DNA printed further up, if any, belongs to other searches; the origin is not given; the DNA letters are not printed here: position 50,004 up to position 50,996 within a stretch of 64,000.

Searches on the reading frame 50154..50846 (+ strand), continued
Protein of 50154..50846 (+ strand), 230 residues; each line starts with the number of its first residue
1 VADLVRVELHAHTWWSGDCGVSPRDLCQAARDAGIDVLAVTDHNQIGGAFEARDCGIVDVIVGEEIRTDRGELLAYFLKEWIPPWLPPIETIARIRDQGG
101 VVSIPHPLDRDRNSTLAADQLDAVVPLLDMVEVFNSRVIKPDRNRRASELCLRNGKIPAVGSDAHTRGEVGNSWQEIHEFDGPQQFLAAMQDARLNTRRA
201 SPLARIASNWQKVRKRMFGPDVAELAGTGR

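Call 37: find_encoding_contigs(protein=P0008, flank=4000, max_places=1)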
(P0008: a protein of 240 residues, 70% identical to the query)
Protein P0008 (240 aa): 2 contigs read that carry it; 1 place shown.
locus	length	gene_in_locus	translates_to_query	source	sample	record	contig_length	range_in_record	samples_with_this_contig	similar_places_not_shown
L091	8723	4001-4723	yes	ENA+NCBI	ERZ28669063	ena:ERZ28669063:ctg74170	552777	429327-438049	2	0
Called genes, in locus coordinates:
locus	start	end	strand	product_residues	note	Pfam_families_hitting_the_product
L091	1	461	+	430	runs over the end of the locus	PF00275:EPSP_synthase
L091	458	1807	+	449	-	PF08501:Shikimate_dh_N, PF18317:SDH_C, PF13238:AAA_18 (weak), PF13671:AAA_33, PF01202:SKI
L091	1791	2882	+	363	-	PF13685:Fe-ADH_2 (weak), PF01761:DHQ_synthase, PF24621:DHQS_C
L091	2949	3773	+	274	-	PF25084:LbH_EIF2B (faint), PF25087:GMPPB_C (weak), PF00132:Hexapep, PF14602:Hexapep_2 (weak)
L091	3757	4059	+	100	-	PF02597:ThiS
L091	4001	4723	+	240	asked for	PF02811:PHP, PF13263:PHP_C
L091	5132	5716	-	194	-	PF01066:CDP-OH_P_transf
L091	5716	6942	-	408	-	PF13439:Glyco_transf_4, PF13579:Glyco_trans_4_4, PF20706:GT4-conflict, PF00534:Glycos_transf_1, PF13692:Glyco_trans_1_4, PF13524:Glyco_trans_1_2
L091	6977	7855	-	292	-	PF03279:Lip_A_acyltrans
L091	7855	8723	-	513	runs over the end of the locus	PF12072:RNase_Y_N, PF01966:HD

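Call 38: find_encoding_contigs(protein=P0007, flank=4000, max_places=1)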
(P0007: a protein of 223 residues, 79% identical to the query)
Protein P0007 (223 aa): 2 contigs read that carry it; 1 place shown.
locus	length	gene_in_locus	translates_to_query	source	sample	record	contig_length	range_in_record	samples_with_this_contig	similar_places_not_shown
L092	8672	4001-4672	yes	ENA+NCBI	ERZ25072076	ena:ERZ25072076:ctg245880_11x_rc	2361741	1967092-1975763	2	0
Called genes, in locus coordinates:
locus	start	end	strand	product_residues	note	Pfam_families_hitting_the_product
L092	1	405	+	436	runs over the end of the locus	PF00275:EPSP_synthase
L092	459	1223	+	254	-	PF08501:Shikimate_dh_N, PF01488:Shikimate_DH (weak), PF18317:SDH_C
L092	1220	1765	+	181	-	PF02224:Cytidylate_kin (faint), PF13238:AAA_18 (weak), PF13671:AAA_33, PF01202:SKI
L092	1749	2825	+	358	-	PF13685:Fe-ADH_2, PF01761:DHQ_synthase, PF24621:DHQS_C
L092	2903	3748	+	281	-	PF14602:Hexapep_2 (faint), PF25087:GMPPB_C (weak), PF00132:Hexapep (weak)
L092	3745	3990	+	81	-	PF02597:ThiS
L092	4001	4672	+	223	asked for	PF02811:PHP (weak), PF13263:PHP_C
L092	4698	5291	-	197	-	PF01066:CDP-OH_P_transf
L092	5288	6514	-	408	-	PF13439:Glyco_transf_4, PF13579:Glyco_trans_4_4, PF20706:GT4-conflict, PF00534:Glycos_transf_1, PF13692:Glyco_trans_1_4, PF13524:Glyco_trans_1_2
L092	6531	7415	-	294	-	PF03279:Lip_A_acyltrans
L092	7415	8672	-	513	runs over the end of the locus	PF12072:RNase_Y_N, PF08668:HDOD (weak), PF01966:HD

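Call 39: predict_structure(alignment_id=A1)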
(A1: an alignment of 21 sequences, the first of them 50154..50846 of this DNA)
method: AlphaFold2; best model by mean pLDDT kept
length: 230 residues; sequences in the alignment: 21
mean_pLDDT: 94.4   pTM: 0.91
mean pLDDT of the five models: 94.4, 94.2, 94.2, 93.8, 93.4
residues with pLDDT >= 90: 205; 70-90: 17; 50-70: 6; < 50: 2
segments of 3 or more residues with pLDDT < 50: none
pLDDT, mean of each block of 10 residues (from residue 1): 89 95 98 98 97 98 98 98 97 99 95 90 97 93 95 98 96 98 98 97 91 92 64
secondary structure, 60 per line:
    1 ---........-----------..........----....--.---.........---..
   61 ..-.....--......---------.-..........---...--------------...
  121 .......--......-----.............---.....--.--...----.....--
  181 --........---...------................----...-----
elements in order: E4-11 H23-32 E37-40 H47-55 E59-62 E64-68 E71-76 H88-97 E101-103 H118-127 E130-135 H141-153 E157-161 E174-178 H183-190 E194-196 H203-218

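Call 41: fold_search(model_id=the predicted structure, library=pdb)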
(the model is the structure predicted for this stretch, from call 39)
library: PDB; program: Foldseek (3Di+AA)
matches with E <= 10: 1267; with E <= 0.001: 40
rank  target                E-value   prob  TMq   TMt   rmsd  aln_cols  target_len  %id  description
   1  2anu_C                2.5e-13  1.00  0.67  0.69   4.0       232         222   18  Crystal structure of Predicted metal-dependent phosphoesterase (PHP family) (tm0559) from THERMOTOGA MARITIMA at 2.40  (released 2005-10-18)
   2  2anu_F                4.2e-13  1.00  0.67  0.69   4.2       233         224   18  Crystal structure of Predicted metal-dependent phosphoesterase (PHP family) (tm0559) from THERMOTOGA MARITIMA at 2.40  (released 2005-10-18)
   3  2anu_A                5.3e-13  1.00  0.68  0.70   3.7       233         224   18  Crystal structure of Predicted metal-dependent phosphoesterase (PHP family) (tm0559) from THERMOTOGA MARITIMA at 2.40  (released 2005-10-18)
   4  2anu_E                5.3e-13  1.00  0.67  0.69   4.1       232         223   18  Crystal structure of Predicted metal-dependent phosphoesterase (PHP family) (tm0559) from THERMOTOGA MARITIMA at 2.40  (released 2005-10-18)
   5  7ug9                  6.8e-13  1.00  0.58  0.64   3.2       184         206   24  Crystal structure of RNase AM PHP domain (released 2022-08-31)
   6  2anu_B                6.8e-13  1.00  0.67  0.69   4.1       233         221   18  Crystal structure of Predicted metal-dependent phosphoesterase (PHP family) (tm0559) from THERMOTOGA MARITIMA at 2.40  (released 2005-10-18)
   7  2anu_D                8.8e-12  1.00  0.66  0.69   4.0       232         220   18  Crystal structure of Predicted metal-dependent phosphoesterase (PHP family) (tm0559) from THERMOTOGA MARITIMA at 2.40  (released 2005-10-18)
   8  3e38_B                3.9e-11  1.00  0.68  0.47   3.6       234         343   15  CRYSTAL STRUCTURE OF A TWO-DOMAIN PROTEIN CONTAINING PREDICTED PHP-LIKE METAL-DEPENDENT PHOSPHOESTERASE (BVU_3505) FRO (released 2008-10-07)
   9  3e38_A                9.4e-11  1.00  0.66  0.46   4.0       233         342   16  CRYSTAL STRUCTURE OF A TWO-DOMAIN PROTEIN CONTAINING PREDICTED PHP-LIKE METAL-DEPENDENT PHOSPHOESTERASE (BVU_3505) FRO (released 2008-10-07)
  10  3e0f                  1.1e-10  1.00  0.60  0.49   5.9       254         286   22  Crystal structure of a putative metal-dependent phosphoesterase (bad_1165) from bifidobacterium adolescentis atcc 15703  (released 2008-09-02)
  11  9etk                  1.5e-10  1.00  0.59  0.49   3.9       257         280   18  Crystal structure of Vibrio cholerae RNase AM (released 2024-09-11)
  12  3o0f                  2.0e-10  1.00  0.59  0.48   5.7       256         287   20  Crystal structure of a putative metal-dependent phosphoesterase (BAD_1165) from bifidobacterium adolescentis atcc 15703  (released 2010-08-25)
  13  7rty_A                3.3e-10  1.00  0.69  0.65   4.6       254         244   17  Crystal Structure of PsfC from Pseudomonas syringae PB-5123 (released 2021-09-15)
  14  3f2b_A                3.1e-08  1.00  0.55  0.14   4.7       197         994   19  DNA Polymerase PolC from Geobacillus kaustophilus complex with DNA, dGTP, Mg and Zn (released 2009-01-20)
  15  3f2c_A                4.8e-08  1.00  0.55  0.14   4.8       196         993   20  DNA Polymerase PolC from Geobacillus kaustophilus complex with DNA, dGTP and Mn (released 2009-01-20)
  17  2yb1                  2.9e-07  1.00  0.61  0.50   6.2       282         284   17  Structure of an amidohydrolase from Chromobacterium violaceum (EFI target EFI-500202) with bound Mn, AMP and phosphate. (released 2011-03-16)
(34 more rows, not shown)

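Call 48: search_protein_families(library=pfam, proteins=[L062:4963-5523:+, L022:3588-4778:+, L030:6736-6990:+, L048:3899-4708:+, L019:8480-9463:+, L033:4905-5348:+, L033:5348-6421:+], max_evalue=0.001)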
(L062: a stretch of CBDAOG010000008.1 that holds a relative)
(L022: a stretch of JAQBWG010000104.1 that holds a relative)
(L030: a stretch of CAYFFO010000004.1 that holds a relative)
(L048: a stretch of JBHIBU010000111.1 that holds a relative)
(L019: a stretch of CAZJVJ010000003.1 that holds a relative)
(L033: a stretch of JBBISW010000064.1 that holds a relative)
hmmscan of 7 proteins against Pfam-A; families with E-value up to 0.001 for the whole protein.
L062:4963-5523:+ (187 aa): 3 families
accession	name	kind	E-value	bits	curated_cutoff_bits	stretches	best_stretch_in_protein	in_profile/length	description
PF09285.17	Elong-fact-P_C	-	1.9e-26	92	25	1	131-186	1-56/56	Elongation factor P, C-terminal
PF01132.26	EFP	-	2.2e-18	66.4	27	1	70-123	1-54/54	Elongation factor P (EF-P) OB domain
PF08207.18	EFP_N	-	8.4e-14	51.8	23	1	8-58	5-55/58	Elongation factor P (EF-P) KOW-like domain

L022:3588-4778:+ (397 aa): 3 families
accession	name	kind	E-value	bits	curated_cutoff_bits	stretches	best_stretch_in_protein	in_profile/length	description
PF02601.20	Exonuc_VII_L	-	8e-89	298.7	35.9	2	123-343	1-221/315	Exonuclease VII, large subunit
PF13742.12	tRNA_anti_2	-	1e-22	80.6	27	1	5-98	1-93/95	OB-fold nucleic acid binding domain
PF01336.31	tRNA_anti-codon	-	1e-08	35.4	27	1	27-98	1-71/75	OB-fold nucleic acid binding domain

L030:6736-6990:+ (85 aa): 1 family
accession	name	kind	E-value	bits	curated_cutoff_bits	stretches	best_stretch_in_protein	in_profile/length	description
PF02609.21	Exonuc_VII_S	-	2.1e-20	72.9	24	1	15-65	1-51/52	Exonuclease VII small subunit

L048:3899-4708:+ (270 aa): 1 family
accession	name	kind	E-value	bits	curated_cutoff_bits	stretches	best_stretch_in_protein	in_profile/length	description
PF00551.24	Formyl_trans_N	-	1.5e-16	61.1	26.1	1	54-201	13-148/181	Formyl transferase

L019:8480-9463:+ (328 aa): 2 families
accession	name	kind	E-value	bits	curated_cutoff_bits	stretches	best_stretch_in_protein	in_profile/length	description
PF12710.13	HAD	-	1.4e-08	35.9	27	0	189-229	147-189/189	haloacid dehalogenase-like hydrolase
PF00702.32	Hydrolase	-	2.6e-07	31.7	26.4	0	61-127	79-146/191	haloacid dehalogenase-like hydrolase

L033:4905-5348:+ (148 aa): 1 family
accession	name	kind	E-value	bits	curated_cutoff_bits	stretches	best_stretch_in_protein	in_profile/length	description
PF01220.24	DHquinase_II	-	5.1e-55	185.4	23.3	1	2-138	1-137/138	Dehydroquinase class II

L033:5348-6421:+ (358 aa): 2 families
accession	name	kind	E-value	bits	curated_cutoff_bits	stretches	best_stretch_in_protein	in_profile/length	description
PF00557.29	Peptidase_M24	-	1.1e-64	218.4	23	1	141-341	3-207/208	Metallopeptidase family M24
PF01321.24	Creatinase_N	-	1.3e-27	97.3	22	1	3-132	1-128/128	Creatinase/Prolidase N-terminal domain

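Call 57: list_cluster_members(proteins=[P0001, P0121, P0127, P0139])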
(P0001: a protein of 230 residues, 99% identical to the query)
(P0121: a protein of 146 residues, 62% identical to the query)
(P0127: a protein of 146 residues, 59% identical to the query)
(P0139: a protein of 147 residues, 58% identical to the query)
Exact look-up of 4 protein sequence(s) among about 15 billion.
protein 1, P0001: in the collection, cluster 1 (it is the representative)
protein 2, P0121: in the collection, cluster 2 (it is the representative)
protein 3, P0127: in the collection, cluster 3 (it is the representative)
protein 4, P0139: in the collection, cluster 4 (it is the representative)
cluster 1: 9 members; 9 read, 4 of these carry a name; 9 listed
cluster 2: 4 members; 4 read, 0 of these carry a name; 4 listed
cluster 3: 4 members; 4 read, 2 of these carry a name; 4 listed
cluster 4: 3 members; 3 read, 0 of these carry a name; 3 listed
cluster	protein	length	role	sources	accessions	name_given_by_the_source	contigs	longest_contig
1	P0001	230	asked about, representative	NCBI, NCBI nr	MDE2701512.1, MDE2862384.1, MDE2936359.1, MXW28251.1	MAG: PHP domain-containing protein [Chloroflexi bacterium] | PHP domain-containing protein [Chloroflexota bacterium]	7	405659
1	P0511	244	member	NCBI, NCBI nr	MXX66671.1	MAG: PHP domain-containing protein, partial [Chloroflexi bacterium] | PHP domain-containing protein [Chloroflexota bacterium]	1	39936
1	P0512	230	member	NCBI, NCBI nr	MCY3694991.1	MAG: PHP domain-containing protein [Chloroflexi bacterium] | PHP domain-containing protein [Chloroflexota bacterium]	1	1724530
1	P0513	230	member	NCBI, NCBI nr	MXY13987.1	MAG: hypothetical protein F4Y46_08345 [Chloroflexi bacterium] | hypothetical protein [Chloroflexota bacterium]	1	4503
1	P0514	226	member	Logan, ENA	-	-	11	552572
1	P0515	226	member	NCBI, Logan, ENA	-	-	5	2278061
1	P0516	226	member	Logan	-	-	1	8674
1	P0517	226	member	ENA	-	-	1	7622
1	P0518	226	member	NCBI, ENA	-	-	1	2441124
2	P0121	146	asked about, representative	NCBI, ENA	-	-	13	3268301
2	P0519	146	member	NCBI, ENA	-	-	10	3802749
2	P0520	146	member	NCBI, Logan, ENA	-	-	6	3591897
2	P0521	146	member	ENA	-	-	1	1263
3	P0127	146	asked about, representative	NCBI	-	-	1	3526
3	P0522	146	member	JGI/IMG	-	molybdopterin synthase catalytic subunit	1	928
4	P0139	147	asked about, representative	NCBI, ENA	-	-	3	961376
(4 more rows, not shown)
